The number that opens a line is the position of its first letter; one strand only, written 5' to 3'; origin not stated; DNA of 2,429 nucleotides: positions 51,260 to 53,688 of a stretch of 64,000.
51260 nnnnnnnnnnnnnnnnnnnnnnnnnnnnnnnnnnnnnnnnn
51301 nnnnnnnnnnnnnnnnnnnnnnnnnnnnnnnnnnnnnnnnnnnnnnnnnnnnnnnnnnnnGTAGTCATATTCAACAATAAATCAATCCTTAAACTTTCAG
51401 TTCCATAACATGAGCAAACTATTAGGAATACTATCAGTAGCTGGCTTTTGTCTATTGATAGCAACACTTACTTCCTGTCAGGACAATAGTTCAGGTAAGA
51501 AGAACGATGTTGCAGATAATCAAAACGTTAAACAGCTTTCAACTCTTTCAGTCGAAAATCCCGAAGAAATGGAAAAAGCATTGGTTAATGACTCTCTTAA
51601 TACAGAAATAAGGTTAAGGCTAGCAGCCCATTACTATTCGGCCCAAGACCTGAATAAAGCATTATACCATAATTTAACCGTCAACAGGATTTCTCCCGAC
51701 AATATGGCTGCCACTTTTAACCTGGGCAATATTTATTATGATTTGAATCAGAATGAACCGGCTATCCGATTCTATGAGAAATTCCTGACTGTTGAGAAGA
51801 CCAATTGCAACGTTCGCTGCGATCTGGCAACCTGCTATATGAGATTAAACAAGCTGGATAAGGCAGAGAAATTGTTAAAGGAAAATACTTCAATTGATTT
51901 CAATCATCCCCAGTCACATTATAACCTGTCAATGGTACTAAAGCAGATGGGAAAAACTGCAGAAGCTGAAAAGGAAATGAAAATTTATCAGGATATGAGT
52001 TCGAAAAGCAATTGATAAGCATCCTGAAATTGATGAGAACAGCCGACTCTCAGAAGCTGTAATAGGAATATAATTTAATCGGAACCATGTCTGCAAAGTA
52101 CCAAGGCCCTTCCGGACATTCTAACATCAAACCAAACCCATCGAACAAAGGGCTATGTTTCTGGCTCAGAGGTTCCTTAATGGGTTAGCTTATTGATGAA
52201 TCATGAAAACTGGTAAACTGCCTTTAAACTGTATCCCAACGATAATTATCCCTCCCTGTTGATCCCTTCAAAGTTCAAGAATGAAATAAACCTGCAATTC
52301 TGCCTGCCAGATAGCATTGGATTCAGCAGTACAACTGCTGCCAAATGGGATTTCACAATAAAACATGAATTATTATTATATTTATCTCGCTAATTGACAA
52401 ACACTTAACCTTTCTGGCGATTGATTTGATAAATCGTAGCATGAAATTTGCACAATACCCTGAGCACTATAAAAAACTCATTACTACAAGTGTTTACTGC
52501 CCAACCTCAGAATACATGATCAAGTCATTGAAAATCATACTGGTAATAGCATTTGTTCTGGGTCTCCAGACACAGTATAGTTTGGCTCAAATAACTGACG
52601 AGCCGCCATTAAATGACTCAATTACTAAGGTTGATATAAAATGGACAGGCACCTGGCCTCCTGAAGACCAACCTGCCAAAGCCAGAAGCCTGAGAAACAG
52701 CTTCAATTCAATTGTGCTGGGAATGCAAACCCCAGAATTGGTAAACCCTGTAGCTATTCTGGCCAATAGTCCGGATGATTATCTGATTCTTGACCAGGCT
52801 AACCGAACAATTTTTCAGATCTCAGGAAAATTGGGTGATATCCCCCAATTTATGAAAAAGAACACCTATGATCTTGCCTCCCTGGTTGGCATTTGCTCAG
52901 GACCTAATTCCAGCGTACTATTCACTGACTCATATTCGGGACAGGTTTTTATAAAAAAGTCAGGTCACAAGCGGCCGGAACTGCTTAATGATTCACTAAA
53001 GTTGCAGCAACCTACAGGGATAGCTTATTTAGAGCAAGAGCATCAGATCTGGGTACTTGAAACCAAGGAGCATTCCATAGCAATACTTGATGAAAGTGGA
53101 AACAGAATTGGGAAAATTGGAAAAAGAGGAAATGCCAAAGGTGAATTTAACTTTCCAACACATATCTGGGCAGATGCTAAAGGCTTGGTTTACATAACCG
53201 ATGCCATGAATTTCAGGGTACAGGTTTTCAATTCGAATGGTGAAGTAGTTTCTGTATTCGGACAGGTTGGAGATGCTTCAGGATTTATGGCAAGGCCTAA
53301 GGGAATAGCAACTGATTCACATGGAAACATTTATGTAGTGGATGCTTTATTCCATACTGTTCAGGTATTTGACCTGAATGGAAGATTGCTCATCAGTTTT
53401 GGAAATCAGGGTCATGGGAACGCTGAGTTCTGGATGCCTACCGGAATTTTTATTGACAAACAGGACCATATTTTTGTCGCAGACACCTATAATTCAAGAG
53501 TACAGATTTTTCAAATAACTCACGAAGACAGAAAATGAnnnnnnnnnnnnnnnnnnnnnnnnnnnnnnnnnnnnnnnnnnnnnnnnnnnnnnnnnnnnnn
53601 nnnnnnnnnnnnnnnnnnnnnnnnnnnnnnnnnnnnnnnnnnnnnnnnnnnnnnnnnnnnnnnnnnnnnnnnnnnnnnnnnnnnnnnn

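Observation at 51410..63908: Second cytochrome cluster with TPR, NHL propellers, OM barrel and its own sigma-54 two-component system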

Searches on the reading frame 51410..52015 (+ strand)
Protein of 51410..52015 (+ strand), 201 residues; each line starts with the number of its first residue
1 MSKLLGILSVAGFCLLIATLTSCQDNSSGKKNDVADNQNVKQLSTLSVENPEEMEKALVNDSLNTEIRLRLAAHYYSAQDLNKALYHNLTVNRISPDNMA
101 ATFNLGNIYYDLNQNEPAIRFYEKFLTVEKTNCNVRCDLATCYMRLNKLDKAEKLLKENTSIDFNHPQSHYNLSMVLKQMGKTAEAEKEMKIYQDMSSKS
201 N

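Call 4: search_protein_families(library=pfam, proteins=[window:51410-52015:+], max_evalue=0.01)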
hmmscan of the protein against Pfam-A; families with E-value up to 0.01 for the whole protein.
window:51410-52015:+ (201 aa): 19 families
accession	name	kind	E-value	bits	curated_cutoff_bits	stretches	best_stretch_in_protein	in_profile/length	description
PF07719.23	TPR_2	-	1.6e-13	50.1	27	1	103-130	5-32/34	Tetratricopeptide repeat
PF13181.12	TPR_8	-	3.4e-13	49.1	25.7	1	103-130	5-32/34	Tetratricopeptide repeat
PF14559.12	TPR_19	-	1.1e-12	48.5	25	1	118-167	10-59/68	Tetratricopeptide repeat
PF00515.34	TPR_1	-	1.1e-11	44.5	27.8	1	103-124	5-26/34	Tetratricopeptide repeat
PF13431.12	TPR_17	-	2.1e-11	43.6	24.4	1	121-153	1-33/34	Tetratricopeptide repeat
PF25068.1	ARM_TT21_4th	-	2.9e-11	44.3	30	1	114-191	14-94/153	Tetratricopeptide repeat protein 21 forth ARM domain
PF13424.12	TPR_12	-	9.3e-09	35.8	30.1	0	137-188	7-66/77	Tetratricopeptide repeat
PF13414.12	TPR_11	-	5.6e-08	32.8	26.8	1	75-112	4-41/42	TPR repeat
PF12895.13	ANAPC3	-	7.7e-08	32.9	27.2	1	112-188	2-77/82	Anaphase-promoting complex, cyclosome, subunit 3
PF13176.12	TPR_7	-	3e-07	30.4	27.9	0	103-130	3-30/36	Tetratricopeptide repeat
PF13374.12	TPR_10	-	2.9e-06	27.6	27.5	0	104-124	7-27/42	Tetratricopeptide repeat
PF13432.12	TPR_16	-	2.7e-05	25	32.7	0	71-125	3-57/65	Tetratricopeptide repeat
PF13174.12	TPR_6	-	7.8e-05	23.5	26.3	0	101-126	2-27/33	Tetratricopeptide repeat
PF13428.12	TPR_14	-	0.00018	22.3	23.5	0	139-158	7-26/44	Tetratricopeptide repeat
PF23914.1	TPR_CcmH_CycH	-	0.00026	21.3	42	1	95-196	46-150/158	Cytochrome c-type biogenesis protein H TPR domain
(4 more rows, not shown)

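Call 5: search_protein_families(library=ncbifam, proteins=[window:51410-52015:+], max_evalue=0.01)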
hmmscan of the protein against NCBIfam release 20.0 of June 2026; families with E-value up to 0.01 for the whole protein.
window:51410-52015:+ (201 aa): 25 families
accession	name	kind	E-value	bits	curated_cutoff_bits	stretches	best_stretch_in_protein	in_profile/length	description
NF040959.1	MamA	equivalog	4.2e-11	42.7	200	1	64-191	36-163/204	magnetosome protein MamA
TIGR02521.1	type_IV_pilW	equivalog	6.8e-11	42.2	154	2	59-135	25-101/234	type IV pilus biogenesis/stability protein PilW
TIGR02917.1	PEP_TPR_lipo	equivalog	7.1e-11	40.7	312.2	1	53-190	147-284/899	XrtA/PEP-CTERM system TPR-repeat protein PrsT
TIGR02552.1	LcrH_SycD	equivalog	1.8e-09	37.4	104.8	1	128-199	47-118/136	SycD/LcrH family type III secretion system chaperone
NF033762.1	social_mot_Tgl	equivalog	6.7e-08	32.2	225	1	37-196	36-199/252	social motility TPR repeat lipoprotein Tgl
NF033920.0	C39_PA2778_fam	equivalog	5.2e-07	29.3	150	1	70-160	161-251/255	PA2778 family cysteine peptidase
NF053607.1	CHU_0125_OmpA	equivalog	2.5e-06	26.3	620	1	103-198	23-118/639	CHU_0125 family OmpA-like outer membrane integrity protein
NF047371.1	FlcA_CTERM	equivalog_domain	1.4e-05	23.8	300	1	55-126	463-534/646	periplasmic flagellar collar protein FlcA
NF052415.1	T3SS_chap_SctY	equivalog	3.5e-05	24.3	70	1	105-196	12-106/106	type III secretion apparatus assembly chaperone SctY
TIGR03939.1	PGA_TPR_OMP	equivalog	5.5e-05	21.6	366.65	1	68-159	398-489/800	poly-beta-1,6 N-acetyl-D-glucosamine export porin PgaA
TIGR00540.1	TPR_hemY_coli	hypoth_equivalog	7e-05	21.8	142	1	112-188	303-380/385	heme biosynthesis-associated TPR protein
TIGR04510.1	mod_pep_cyc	subfamily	0.00015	20.4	400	1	59-192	461-593/814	putative peptide modification system cyclase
NF008756.0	PRK11788.1-4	equivalog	0.0002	20.5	474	1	87-190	202-305/389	lipopolysaccharide assembly protein LapB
NF047507.1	TPR_BatC_Lepto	exception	0.00034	20.1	175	1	98-132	95-129/214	TPR repeat-containing protein BatC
NF011886.0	PRK15359.1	equivalog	0.00092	19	146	1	137-198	62-123/144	type III secretion system chaperone protein SscB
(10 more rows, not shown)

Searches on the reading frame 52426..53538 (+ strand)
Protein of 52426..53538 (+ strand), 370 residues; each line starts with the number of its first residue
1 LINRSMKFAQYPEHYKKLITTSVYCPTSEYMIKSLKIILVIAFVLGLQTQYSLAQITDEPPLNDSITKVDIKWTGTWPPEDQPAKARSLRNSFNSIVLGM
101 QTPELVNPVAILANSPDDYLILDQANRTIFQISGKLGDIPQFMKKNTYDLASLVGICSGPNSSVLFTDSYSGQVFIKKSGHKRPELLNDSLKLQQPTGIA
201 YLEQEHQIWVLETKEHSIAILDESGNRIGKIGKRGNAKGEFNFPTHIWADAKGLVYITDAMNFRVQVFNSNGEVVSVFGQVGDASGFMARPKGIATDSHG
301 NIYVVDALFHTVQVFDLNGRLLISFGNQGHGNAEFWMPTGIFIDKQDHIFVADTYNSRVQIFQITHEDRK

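Call 4: search_protein_families(library=pfam, proteins=[window:52426-53538:+], max_evalue=0.01)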
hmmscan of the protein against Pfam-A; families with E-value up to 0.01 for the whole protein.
window:52426-53538:+ (370 aa): 6 families
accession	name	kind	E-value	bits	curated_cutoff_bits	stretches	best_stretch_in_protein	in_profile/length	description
PF01436.27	NHL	-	1e-24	85.7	20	2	335-362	1-28/28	NHL repeat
PF17170.10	DUF5128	-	4e-14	53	22.9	2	299-364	53-119/321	6-bladed beta-propeller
PF25021.1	TEN_NHL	-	1.2e-06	28.2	27.1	0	288-329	141-180/357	Teneurin NHL domain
PF08450.18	SGL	-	2.3e-06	27.8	26.3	1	248-322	141-217/246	SMP-30/Gluconolactonase/LRE-like region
PF01731.26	Arylesterase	-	5.1e-05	23.8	21.3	0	334-362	52-81/86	Arylesterase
PF06739.17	SBBP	-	0.00032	21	20.5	1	291-305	15-29/38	Beta-propeller repeat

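Call 5: search_protein_families(library=ncbifam, proteins=[window:52426-53538:+], max_evalue=0.01)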
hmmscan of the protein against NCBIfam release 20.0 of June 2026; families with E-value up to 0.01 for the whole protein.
window:52426-53538:+ (370 aa): 4 families
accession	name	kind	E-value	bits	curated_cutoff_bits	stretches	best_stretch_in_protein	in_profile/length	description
NF035926.1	scyF_NHL_VPEP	equivalog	7.5e-36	124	350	2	270-363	180-274/376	scytonemin biosynthesis PEP-CTERM protein ScyF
NF047780.1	LIC12708_fam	subfamily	8.8e-08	31.4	150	1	252-362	66-208/391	LIC_12708 family protein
NF033206.1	ScyE_fam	subfamily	0.0018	17.9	80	0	286-354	251-320/333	ScyD/ScyE family protein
TIGR04183.1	Por_Secre_tail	domain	0.0026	17.7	23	0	310-332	21-42/72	T9SS type A sorting domain-containing protein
